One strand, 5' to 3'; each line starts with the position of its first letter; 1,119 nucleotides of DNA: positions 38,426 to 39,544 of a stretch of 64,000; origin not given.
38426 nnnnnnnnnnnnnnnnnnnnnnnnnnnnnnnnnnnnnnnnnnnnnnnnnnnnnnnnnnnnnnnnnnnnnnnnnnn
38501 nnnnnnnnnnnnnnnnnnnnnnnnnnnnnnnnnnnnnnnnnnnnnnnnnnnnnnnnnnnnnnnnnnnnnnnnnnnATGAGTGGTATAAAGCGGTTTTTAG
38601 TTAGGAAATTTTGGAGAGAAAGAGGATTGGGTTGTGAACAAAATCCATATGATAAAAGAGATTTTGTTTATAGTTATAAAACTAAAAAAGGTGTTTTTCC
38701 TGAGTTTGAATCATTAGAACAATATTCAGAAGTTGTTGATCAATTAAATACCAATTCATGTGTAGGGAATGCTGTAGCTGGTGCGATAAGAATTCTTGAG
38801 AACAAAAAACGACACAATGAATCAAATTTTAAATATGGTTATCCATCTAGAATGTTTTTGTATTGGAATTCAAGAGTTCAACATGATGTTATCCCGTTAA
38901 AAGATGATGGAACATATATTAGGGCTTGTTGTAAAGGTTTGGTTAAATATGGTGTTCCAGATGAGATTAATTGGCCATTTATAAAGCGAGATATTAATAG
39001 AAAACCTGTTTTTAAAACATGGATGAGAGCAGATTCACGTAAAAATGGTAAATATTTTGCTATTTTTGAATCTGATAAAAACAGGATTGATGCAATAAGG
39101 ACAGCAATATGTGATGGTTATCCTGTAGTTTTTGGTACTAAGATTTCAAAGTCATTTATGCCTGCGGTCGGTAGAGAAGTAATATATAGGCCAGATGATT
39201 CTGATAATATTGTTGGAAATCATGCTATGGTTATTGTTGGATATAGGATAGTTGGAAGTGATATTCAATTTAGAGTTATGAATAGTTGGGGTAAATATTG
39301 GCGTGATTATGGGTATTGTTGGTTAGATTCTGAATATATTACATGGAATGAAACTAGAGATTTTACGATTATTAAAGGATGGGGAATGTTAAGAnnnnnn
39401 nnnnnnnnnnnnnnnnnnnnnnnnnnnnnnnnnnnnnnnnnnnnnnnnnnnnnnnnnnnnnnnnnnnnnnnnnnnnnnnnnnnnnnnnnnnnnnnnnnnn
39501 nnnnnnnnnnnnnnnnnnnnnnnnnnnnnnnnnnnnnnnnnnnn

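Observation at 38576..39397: Papain-family (C1A) cysteine peptidase at the end of the tail-fibre block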

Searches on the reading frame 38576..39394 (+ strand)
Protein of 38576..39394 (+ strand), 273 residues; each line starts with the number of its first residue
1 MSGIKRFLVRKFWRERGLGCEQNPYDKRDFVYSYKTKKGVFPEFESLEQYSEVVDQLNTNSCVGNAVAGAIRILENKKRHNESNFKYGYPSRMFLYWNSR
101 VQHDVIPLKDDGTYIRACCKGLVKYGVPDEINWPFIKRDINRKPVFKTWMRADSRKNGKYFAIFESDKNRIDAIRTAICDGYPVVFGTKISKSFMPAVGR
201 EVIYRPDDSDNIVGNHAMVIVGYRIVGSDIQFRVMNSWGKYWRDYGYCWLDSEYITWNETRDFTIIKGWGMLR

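Call 3: search_protein_families(library=pfam, proteins=[window:38576-39394:+], max_evalue=10)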
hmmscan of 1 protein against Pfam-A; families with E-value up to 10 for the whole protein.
window:38576-39394:+ (273 aa): 3 families
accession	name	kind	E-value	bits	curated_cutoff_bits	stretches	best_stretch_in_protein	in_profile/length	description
PF00112.29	Peptidase_C1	-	2.3e-07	31.5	20.7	1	124-251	80-203/220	Papain family cysteine protease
PF03051.21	Peptidase_C1_2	-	0.0023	17.2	22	1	215-255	360-402/438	Peptidase C1-like family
PF13529.12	Peptidase_C39_2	-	0.0032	18.5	24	1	159-233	79-138/143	Peptidase_C39 like family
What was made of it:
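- On Peptidase family C1A (papain family; Pfam PF00112): 31.5 bits against a gathering score of 20.7, E 2.3e-7 (call 3).
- On CHAP / NlpC-P60 lysin domains: No such hit appears at E<=10 (call 3).
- Closest known: CHAP / NlpC-P60 phage lysin domains. Different: There is no profile match to either family (call 3).
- Checked: No CHAP or NlpC/P60 match appears even at E<=10 (call 3).
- Tried and rejected: CHAP/NlpC-P60 identity is rejected: there is no profile hit (call 3).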

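Call 4: search_protein_families(library=phrogs, proteins=[window:38576-39394:+], max_evalue=1)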
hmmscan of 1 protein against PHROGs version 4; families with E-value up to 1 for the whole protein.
window:38576-39394:+ (273 aa): 3 families
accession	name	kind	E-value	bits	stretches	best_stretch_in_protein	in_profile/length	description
phrog_16701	-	other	1.7e-09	38.4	2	169-251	135-212/234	peptidase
phrog_15081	-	other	0.0066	17.4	1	27-61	37-72/124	peptidase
phrog_3197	-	unknown function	0.22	12.4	1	198-247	12-60/75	-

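Call 5: search_solved_structures(query=window:38576-39394:+, max_evalue=1, show_alignments=3)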
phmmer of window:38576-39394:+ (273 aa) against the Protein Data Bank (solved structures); distinct sequences matched with E-value up to 1: 99 (the best 60 are shown).
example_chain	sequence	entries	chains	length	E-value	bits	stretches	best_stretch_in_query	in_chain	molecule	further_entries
3ois_A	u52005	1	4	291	3e-21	79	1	11-267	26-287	Cysteine protease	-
5vpk_A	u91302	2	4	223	7.2e-05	25.2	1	124-250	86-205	Der f 1 variant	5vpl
1cqd_A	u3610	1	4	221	8.4e-05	25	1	195-249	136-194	PROTEIN (PROTEASE II)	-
5t6u_A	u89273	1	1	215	0.00022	23.6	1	172-250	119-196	Cathepsin K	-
8v57_A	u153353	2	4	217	0.00023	23.6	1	172-250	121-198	Cathepsin K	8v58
6bki_A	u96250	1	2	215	0.00024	23.6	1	172-250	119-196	Cathepsin K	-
5z5o_A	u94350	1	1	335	0.00024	23.5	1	168-249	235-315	Cathepsin K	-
2vhs_A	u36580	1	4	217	0.00032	23.1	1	199-249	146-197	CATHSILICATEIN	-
2f7d_A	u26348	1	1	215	0.00049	22.5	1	169-249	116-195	Cathepsin K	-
5tdi_A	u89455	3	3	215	0.00053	22.4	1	171-249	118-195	Cathepsin K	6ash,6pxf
1iwd_A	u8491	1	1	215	0.00054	22.4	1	214-252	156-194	ERVATAMIN B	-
5ef4_A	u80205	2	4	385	0.00056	22.3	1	110-250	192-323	Cysteine protease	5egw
3ovz_A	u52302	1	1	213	0.00057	22.3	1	172-249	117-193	Cathepsin K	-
1snk_A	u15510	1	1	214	0.00058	22.3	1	172-249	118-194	Cathepsin K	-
1atk_A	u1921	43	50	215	0.00058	22.3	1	172-249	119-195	CATHEPSIN K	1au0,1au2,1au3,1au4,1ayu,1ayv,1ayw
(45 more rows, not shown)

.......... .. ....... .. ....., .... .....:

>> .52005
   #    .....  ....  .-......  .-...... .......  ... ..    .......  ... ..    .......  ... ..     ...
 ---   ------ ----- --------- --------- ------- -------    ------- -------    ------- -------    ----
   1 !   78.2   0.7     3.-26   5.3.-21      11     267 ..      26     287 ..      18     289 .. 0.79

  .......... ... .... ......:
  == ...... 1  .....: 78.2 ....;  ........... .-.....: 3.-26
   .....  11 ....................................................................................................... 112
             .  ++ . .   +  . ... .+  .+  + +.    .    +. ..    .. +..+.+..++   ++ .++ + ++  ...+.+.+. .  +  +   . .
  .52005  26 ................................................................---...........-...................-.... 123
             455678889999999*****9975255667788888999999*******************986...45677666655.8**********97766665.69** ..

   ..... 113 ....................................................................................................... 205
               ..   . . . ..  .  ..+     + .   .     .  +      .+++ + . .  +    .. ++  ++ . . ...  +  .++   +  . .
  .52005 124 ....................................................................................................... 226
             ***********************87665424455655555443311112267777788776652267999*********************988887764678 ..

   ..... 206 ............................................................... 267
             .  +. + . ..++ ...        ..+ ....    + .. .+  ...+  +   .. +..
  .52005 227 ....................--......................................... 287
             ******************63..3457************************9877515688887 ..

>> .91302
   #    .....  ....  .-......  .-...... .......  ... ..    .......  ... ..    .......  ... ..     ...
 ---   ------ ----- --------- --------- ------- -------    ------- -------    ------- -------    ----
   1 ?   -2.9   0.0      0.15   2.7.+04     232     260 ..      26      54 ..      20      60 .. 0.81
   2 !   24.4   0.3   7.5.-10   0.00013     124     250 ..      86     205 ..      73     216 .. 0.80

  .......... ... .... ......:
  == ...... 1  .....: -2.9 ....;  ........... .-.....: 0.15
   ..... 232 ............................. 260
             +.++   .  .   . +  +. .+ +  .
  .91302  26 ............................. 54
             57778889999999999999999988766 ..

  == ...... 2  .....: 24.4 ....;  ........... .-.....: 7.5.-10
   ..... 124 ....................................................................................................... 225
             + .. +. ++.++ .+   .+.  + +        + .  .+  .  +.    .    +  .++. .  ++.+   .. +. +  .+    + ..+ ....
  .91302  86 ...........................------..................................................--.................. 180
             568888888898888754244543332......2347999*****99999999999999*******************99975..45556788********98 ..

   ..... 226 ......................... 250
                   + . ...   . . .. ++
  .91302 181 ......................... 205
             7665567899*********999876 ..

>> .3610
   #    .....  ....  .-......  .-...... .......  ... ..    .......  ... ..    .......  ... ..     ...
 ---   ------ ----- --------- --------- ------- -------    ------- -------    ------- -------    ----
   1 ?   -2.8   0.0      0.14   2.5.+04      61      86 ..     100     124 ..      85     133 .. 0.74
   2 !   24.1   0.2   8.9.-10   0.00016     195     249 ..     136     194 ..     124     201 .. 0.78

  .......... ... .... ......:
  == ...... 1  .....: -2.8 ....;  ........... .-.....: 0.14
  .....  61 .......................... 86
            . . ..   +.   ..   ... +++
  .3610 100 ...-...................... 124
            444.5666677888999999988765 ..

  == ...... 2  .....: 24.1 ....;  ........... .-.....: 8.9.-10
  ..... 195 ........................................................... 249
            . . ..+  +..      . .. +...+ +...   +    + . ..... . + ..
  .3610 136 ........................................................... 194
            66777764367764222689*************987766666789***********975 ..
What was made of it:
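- Checked: PDB sequence search gives xylellain 3OIS_A at E 3e-21, aligned over query residues 11-267, followed by Der f 1 and cathepsins K/S (call 5).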

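Call 10: search_dna_similar(query=window:38576-39394:+, collection=phages, mode=protein, max_evalue=0.001, max_rows=40)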
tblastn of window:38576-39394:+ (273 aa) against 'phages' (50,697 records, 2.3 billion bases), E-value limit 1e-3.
Records with a match: 2; places in all: 2; records where one place covers at least 80% of the query: 2.
Best place of each record, by identity: <60% 2.
By first word of the organism name: uncultured 1; Burkholderia 1.
By host as written in the record: - 1; Burkholderia glumae 1.
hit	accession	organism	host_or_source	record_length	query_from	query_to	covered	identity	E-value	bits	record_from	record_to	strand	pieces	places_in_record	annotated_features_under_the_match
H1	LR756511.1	uncultured phage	metagenomic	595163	26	262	87%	31.1%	2e-22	102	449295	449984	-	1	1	record has no annotation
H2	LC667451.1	Burkholderia phage FLC9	Burkholderia glumae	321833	26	266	88%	30.3%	5e-19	92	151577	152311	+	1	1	hypothetical protein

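Call 11: find_homologous_proteins(query=window:38576-39394:+, max_evalue=0.001)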
Query window:38576-39394:+ (273 aa): 73 proteins with E <= 0.001 among 394 candidates.
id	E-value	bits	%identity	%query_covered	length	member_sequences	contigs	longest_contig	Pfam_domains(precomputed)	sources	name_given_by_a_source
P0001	3.2e-185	632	97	100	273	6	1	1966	PF00112.30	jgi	jgi:hypothetical protein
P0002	5.1e-138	477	73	99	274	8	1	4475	PF00112.30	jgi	jgi:hypothetical protein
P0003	1.5e-137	476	73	99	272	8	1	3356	PF00112.30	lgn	-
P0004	4.4e-115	402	62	99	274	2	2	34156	PF00112.30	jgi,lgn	-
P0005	3.1e-97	343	57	99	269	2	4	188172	-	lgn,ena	-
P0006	1.8e-94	334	56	96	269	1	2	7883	-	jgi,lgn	jgi:C1A family cysteine protease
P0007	4.3e-93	330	57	97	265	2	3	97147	PF00112.30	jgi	jgi:hypothetical protein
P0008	1.2e-90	322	53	100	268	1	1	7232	PF00112.30,PF13529.14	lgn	-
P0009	6.8e-90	319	56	97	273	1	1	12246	PF00112.30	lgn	-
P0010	1.1e-85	305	53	99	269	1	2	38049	PF00112.30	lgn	-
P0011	8.2e-85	302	54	97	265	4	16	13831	PF00112.30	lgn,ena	-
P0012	3.2e-83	297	54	96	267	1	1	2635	PF00112.30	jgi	jgi:hypothetical protein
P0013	5.6e-83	296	51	98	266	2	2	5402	PF00112.30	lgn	-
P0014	1.3e-82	295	52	97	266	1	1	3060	PF00112.30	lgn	-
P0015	1.7e-82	295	52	99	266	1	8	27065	-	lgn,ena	-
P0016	2.1e-81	291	53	94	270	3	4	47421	PF00112.30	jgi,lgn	jgi:C1A family cysteine protease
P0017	3.8e-81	290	52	98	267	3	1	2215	PF00112.30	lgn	-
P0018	1.4e-76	275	49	100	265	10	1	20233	PF00112.30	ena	-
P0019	3.6e-76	274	54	96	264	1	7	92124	PF00112.30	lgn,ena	-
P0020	7.0e-75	270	50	97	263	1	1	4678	PF00112.30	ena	-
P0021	7.8e-70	253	46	98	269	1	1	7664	PF00112.30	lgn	-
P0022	3.8e-54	202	44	95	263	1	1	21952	-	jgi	jgi:C1A family cysteine protease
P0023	5.9e-53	198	40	95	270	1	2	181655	PF00112.30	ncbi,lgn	-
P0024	2.6e-52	196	40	98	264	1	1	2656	PF00112.30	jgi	-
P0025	2.4e-51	193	43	95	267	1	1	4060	PF00112.30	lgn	-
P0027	5.2e-47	178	39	95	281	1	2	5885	PF00112.30,PF03051.22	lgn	-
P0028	3.0e-45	173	53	56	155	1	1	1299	PF00112.30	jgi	jgi:hypothetical protein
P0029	3.3e-44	169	38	97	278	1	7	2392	PF00112.30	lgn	-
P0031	9.1e-32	128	36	89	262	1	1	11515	PF00112.30,PF13529.14,PF03051.22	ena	-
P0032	9.3e-31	125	36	79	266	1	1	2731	PF00112.30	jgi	jgi:hypothetical protein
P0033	1.1e-30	125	35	82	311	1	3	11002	PF00112.30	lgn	-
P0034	2.9e-30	123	37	80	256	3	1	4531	PF00112.30,PF13529.14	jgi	jgi:C1A family cysteine protease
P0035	1.5e-29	121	34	83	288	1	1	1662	PF00112.30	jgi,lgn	jgi:C1A family cysteine protease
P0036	2.7e-29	120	36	90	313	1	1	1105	PF00112.30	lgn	-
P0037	3.6e-26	110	33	78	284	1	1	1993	PF00112.30,PF13529.14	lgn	-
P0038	7.0e-26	109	31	92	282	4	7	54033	PF00112.30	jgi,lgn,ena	-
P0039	7.1e-26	109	33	90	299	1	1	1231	PF00112.30,PF13529.14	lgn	-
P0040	1.1e-25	108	33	88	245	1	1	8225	PF00112.30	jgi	jgi:C1A family cysteine protease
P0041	1.7e-25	108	30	89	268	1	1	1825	PF00112.30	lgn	-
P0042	3.0e-25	107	33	78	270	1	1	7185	PF00112.30,PF13529.14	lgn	-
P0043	1.5e-22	98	36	80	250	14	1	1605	PF00112.30,PF13529.14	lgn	-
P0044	3.4e-22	97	31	85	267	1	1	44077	PF00112.30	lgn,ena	-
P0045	6.8e-22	96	30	93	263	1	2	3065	PF00112.30,PF13529.14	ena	-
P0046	7.1e-22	96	34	79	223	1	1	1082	PF00112.30,PF13529.14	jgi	jgi:C1A family cysteine protease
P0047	9.0e-22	96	30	93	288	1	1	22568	PF00112.30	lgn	-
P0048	2.3e-21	94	34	89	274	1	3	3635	PF00112.30,PF13529.14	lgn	-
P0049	2.4e-21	94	31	93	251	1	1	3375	PF00112.30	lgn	-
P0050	1.3e-20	92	32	82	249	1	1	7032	PF00112.30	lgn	-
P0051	3.6e-20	90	31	91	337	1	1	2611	PF00112.30,PF03051.22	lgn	-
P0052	4.6e-20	90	31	90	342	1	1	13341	PF00112.30,PF13529.14,PF03051.22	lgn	-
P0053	2.3e-19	88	33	87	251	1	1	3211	PF00112.30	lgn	-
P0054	4.4e-19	87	30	85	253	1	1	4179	PF00112.30,PF13529.14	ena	-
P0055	5.1e-19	87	31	89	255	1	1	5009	PF00112.30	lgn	-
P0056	6.9e-19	86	29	89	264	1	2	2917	PF00112.30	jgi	jgi:C1A family cysteine protease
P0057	1.4e-18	85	30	84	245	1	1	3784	PF00112.30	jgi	jgi:C1A family cysteine protease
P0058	6.4e-17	80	32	78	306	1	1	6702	PF00112.30,PF13529.14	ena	-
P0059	1.5e-16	78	30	88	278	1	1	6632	PF00112.30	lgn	-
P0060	2.1e-16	78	29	89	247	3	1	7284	PF00112.30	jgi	-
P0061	2.1e-16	78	30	89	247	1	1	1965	PF00112.30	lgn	-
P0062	3.1e-16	77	28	74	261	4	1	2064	PF00112.30,PF13529.14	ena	-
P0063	1.4e-15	75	30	87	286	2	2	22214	PF00112.30,PF13529.14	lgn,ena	-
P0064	1.7e-15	75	30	92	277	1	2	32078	PF00112.30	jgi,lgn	jgi:C1A family cysteine protease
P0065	1.9e-15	75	29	75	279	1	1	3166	PF00112.30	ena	-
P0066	1.9e-15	75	31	77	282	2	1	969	PF00112.30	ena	-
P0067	2.2e-15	75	29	84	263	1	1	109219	PF00112.30,PF13529.14,PF03051.22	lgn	-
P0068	5.6e-15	73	28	89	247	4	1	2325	PF00112.30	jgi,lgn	jgi:C1A family cysteine protease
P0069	2.7e-13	68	28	88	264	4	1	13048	PF00112.30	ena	-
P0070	1.5e-9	55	30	88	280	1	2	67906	PF00112.30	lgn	-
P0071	2.9e-5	41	26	87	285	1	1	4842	PF00112.30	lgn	-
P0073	3.3e-5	41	27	55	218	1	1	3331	PF00112.30,PF13529.14,PF03051.22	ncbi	ncbi:MAG: C1 family peptidase, partial [Fibrobacterota bacterium]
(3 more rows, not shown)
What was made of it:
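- On Peptidase family C1A (papain family; Pfam PF00112): 67 of the 73 homolog clusters carry precomputed PF00112 (call 11).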

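Call 15: find_encoding_contigs(protein=P0005, flank=10000, max_places=2)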
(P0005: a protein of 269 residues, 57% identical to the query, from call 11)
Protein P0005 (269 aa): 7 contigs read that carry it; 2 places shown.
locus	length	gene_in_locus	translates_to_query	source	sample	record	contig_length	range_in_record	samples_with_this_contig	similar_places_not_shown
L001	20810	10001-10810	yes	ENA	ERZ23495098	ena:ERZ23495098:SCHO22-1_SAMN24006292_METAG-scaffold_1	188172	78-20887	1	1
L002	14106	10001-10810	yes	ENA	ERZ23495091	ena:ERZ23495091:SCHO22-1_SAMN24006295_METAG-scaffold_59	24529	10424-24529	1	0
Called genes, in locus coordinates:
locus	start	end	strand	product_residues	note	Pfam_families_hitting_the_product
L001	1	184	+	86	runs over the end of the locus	?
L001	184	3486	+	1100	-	-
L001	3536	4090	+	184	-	-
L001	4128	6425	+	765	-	-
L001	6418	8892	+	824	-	-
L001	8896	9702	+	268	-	PF19266:CIS_tube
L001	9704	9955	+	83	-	-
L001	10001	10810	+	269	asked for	-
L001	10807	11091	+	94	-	-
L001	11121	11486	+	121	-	-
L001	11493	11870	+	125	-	-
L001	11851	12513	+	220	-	-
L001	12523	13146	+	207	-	-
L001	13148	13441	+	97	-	-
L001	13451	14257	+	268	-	-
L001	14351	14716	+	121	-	-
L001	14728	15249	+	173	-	PF11373:DUF3175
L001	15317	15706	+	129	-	-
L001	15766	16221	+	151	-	-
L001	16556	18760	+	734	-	PF00176:SNF2-rel_dom, PF00271:Helicase_C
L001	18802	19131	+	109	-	-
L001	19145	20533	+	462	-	PF25856:MPN635_N (faint)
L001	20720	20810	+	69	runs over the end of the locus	-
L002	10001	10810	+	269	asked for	-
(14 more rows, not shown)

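Call 16: find_encoding_contigs(protein=P0023, flank=10000, max_places=2)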
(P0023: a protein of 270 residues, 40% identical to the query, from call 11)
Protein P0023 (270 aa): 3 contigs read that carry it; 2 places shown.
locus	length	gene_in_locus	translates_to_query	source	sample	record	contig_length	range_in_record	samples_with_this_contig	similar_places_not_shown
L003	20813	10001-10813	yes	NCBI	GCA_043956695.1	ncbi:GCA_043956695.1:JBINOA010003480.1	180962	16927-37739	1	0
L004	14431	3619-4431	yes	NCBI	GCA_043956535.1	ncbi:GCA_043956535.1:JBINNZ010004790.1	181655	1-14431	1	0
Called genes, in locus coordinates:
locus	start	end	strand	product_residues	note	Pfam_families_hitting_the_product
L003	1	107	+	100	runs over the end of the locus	-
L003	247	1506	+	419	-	-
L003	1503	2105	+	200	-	PF13619:KTSC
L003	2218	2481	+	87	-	PF04221:RelB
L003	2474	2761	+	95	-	PF05016:ParE_toxin (weak), PF15738:YafQ_toxin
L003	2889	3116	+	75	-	PF13619:KTSC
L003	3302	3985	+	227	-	-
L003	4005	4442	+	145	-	-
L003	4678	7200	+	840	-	-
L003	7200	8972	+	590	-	-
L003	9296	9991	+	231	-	-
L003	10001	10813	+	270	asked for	PF00112:Peptidase_C1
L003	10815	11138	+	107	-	-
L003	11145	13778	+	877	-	-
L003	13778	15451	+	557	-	-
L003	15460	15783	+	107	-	PF13385:Laminin_G_3 (weak)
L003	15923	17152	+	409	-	PF12323:HTH_OrfB_IS605 (weak), PF01385:OrfB_IS605, PF07282:Cas12f1-like_TNB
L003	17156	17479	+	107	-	-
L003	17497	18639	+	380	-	PF00535:Glycos_transf_2, PF13174:TPR_6 (faint), PF13428:TPR_14 (faint), PF14559:TPR_19 (faint), PF00515:TPR_1 (faint), PF07719:TPR_2 (faint), PF13181:TPR_8 (faint)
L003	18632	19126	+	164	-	-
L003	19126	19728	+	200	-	PF13489:Methyltransf_23 (weak), PF08241:Methyltransf_11 (weak), PF08242:Methyltransf_12 (weak), PF13649:Methyltransf_25 (weak)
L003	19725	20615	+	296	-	PF13439:Glyco_transf_4 (weak), PF00534:Glycos_transf_1, PF13692:Glyco_trans_1_4 (weak)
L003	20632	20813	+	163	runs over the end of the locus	-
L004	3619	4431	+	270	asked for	PF00112:Peptidase_C1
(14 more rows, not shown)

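Call 23: predict_structure(alignment_id=A2)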
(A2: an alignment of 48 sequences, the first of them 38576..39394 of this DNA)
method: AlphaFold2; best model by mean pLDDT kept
length: 273 residues; sequences in the alignment: 48
mean_pLDDT: 93.4   pTM: 0.92
mean pLDDT of the five models: 93.4, 93.2, 93.2, 93.1, 92.6
residues with pLDDT >= 90: 232; 70-90: 25; 50-70: 15; < 50: 1
segments of 3 or more residues with pLDDT < 50: none
pLDDT, mean of each block of 10 residues (from residue 1): 63 80 94 81 97 97 98 94 85 98 94 98 97 97 97 94 96 97 98 95 97 98 98 98 97 98 93 72
secondary structure, 60 per line:
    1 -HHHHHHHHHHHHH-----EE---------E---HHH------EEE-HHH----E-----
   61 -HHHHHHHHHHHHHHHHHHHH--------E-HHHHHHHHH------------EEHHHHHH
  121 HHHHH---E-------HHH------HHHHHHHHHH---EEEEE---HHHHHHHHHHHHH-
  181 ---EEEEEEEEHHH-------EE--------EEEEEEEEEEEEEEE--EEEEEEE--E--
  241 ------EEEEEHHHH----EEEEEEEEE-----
elements in order: H2-14 E44-46 H62-81 H92-100 H115-125 H146-155 E159-163 H167-179 E184-191 E212-226 E229-235 E247-251 H252-255 E260-268
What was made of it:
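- On Xylellain-type short bacterial C1A peptidases: It aligns with the xylellain N-terminus (call 5) and is confidently modelled (pLDDT 80-94; call 23).
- Checked: The AF2 model has pLDDT 93.4 and pTM 0.92 (call 23).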
